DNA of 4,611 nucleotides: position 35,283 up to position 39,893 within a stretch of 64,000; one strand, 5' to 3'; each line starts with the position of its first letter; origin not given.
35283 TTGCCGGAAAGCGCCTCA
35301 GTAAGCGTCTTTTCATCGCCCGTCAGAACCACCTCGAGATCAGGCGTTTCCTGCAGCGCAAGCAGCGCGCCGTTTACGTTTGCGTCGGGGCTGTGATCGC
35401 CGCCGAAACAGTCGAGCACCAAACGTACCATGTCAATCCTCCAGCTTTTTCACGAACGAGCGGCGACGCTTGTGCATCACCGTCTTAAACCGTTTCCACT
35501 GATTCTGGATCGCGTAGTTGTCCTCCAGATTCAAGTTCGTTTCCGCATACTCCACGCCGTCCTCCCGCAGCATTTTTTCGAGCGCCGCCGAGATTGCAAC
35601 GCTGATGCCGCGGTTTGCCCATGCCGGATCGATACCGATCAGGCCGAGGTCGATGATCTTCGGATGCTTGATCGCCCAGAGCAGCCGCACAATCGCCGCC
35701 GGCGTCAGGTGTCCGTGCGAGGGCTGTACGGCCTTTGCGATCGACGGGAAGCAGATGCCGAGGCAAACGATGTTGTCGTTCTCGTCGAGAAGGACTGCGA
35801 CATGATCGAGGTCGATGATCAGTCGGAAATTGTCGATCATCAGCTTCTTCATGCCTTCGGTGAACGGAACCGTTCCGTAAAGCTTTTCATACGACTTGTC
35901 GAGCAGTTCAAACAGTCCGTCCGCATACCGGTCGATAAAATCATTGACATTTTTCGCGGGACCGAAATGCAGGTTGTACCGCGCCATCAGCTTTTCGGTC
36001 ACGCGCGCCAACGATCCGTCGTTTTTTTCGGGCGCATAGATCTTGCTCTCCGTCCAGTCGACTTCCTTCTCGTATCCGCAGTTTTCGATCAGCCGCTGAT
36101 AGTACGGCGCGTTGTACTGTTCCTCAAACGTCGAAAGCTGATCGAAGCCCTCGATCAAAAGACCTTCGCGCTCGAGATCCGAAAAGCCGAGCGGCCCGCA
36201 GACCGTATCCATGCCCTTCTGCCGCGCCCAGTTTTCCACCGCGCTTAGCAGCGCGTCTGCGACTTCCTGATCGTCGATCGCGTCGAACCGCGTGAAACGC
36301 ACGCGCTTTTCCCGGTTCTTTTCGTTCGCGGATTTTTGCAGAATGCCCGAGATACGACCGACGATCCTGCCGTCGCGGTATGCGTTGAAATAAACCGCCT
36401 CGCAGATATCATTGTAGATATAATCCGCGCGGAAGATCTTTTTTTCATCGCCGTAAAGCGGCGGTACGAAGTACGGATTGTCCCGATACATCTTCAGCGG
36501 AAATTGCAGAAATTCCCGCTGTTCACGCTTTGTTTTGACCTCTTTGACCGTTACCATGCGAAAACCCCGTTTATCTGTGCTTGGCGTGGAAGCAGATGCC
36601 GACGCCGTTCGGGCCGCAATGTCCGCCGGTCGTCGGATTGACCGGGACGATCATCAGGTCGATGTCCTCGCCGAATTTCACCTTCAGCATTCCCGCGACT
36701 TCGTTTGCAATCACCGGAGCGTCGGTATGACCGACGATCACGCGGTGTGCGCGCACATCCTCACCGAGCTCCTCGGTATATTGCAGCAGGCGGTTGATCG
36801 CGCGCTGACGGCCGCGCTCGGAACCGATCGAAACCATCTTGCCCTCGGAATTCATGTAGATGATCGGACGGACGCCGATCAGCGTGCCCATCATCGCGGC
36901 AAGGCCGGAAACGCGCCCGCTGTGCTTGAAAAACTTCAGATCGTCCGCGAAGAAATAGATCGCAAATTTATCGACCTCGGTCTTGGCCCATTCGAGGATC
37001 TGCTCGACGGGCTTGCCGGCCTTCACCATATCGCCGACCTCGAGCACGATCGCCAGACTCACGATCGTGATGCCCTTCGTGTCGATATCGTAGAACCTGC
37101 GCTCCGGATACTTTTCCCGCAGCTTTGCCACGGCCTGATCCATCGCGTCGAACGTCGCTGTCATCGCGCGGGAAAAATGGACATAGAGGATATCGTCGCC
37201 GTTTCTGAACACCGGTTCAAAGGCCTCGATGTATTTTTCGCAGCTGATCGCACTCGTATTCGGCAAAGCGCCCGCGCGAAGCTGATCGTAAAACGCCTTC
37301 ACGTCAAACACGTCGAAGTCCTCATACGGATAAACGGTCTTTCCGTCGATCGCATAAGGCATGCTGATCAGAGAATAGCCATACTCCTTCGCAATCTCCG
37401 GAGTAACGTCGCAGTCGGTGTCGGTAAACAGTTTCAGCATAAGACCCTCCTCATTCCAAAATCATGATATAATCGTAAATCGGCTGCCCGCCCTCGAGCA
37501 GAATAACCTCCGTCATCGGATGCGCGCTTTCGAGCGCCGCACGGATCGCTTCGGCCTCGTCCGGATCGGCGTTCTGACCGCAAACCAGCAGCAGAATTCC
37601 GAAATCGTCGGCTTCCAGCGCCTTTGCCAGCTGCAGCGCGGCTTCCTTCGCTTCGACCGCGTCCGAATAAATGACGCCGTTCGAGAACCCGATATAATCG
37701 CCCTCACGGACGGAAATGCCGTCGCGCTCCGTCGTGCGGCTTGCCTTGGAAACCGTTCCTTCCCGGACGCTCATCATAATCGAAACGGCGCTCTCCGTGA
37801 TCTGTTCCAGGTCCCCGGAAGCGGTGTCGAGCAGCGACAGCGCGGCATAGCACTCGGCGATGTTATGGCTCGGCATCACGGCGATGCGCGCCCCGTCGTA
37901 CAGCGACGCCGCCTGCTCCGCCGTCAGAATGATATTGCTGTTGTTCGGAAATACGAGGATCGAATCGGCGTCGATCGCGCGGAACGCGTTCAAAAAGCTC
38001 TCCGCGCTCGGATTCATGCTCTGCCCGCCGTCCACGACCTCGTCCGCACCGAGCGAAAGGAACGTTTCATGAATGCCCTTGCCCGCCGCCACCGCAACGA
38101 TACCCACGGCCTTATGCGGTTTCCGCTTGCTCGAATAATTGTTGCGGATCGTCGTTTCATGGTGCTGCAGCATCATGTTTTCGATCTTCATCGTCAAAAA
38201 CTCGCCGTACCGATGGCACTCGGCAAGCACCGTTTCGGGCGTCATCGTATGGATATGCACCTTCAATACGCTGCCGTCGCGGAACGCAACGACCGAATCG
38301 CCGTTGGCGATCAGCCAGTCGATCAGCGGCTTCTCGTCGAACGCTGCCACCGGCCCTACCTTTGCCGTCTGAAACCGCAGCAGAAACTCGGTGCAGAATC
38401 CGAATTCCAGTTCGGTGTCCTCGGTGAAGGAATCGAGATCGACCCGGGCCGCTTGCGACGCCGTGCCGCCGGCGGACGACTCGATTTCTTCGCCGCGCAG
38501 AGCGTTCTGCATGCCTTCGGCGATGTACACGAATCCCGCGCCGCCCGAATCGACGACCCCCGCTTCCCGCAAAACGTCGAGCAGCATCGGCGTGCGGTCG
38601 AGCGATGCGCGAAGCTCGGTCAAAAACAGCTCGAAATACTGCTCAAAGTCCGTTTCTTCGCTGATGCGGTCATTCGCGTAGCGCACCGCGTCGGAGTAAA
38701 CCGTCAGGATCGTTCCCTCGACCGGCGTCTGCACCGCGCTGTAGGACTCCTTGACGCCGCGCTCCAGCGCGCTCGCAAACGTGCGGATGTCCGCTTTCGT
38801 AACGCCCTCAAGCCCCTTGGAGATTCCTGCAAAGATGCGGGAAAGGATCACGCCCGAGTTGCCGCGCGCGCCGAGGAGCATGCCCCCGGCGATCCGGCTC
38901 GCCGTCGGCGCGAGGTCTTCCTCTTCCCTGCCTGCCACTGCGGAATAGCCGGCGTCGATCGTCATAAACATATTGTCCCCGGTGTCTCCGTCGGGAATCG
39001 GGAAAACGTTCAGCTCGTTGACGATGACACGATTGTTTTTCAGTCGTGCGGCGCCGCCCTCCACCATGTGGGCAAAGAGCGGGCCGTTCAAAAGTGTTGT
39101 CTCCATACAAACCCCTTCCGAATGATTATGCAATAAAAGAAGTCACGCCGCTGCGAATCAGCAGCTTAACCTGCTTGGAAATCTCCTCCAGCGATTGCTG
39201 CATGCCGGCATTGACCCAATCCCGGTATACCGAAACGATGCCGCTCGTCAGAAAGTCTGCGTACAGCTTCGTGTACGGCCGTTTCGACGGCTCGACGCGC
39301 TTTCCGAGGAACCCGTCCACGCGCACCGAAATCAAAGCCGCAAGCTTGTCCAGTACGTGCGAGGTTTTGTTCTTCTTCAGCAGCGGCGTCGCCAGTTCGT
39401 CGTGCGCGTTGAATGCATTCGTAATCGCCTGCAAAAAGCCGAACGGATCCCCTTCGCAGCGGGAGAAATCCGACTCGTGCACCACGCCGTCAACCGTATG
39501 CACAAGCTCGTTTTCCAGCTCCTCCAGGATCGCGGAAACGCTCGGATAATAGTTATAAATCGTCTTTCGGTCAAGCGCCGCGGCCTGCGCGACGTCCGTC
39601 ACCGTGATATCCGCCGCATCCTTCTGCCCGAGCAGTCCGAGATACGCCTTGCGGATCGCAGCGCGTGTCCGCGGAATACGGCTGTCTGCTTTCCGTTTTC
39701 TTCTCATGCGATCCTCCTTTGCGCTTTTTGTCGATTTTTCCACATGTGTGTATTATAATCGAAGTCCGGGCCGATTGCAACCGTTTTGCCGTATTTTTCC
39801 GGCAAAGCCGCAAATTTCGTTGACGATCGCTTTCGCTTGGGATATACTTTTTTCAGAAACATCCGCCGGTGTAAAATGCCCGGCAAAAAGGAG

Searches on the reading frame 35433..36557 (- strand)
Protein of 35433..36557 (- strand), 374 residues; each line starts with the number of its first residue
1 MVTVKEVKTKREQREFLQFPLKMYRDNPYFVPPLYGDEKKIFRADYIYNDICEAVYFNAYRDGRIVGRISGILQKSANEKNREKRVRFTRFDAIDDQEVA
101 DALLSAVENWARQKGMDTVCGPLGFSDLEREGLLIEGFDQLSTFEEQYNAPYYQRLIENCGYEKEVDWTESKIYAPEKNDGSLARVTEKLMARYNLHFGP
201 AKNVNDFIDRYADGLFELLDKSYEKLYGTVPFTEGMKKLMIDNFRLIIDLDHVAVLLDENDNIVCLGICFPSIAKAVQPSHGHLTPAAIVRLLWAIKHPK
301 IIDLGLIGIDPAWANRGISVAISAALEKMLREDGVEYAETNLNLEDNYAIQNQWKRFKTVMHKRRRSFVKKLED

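Call 25: search_protein_families(library=pfam, proteins=[window:35433-36557:-], max_evalue=0.01)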
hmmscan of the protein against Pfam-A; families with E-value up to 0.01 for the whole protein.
window:35433-36557:- (374 aa): 1 family
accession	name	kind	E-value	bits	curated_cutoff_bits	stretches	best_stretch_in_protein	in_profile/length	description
PF00583.31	Acetyltransf_1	-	0.00024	21.8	20.7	0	48-117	24-94/116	Acetyltransferase (GNAT) family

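Call 59: search_solved_structures(query=window:35433-36557:-, max_evalue=0.01)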
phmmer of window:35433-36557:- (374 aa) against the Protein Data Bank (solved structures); distinct sequences matched with E-value up to 0.01: 0.

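Call 60: search_protein_families(library=ncbifam, proteins=[window:35433-36557:-], max_evalue=0.00001)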
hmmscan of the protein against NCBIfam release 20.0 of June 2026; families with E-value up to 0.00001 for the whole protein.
window:35433-36557:- (374 aa): 0 families

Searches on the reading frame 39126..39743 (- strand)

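Call 25: search_protein_families(library=pfam, proteins=[window:39126-39743:-], max_evalue=0.01)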
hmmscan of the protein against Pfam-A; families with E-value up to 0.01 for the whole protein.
window:39126-39743:- (205 aa): 2 families
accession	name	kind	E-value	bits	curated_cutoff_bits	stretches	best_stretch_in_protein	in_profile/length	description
PF14278.11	TetR_C_8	-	1.3e-11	44.9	26.1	1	101-197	4-102/103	Transcriptional regulator C-terminal region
PF00440.29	TetR_N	-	0.00012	22.2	24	1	36-76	7-47/47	Bacterial regulatory proteins, tetR family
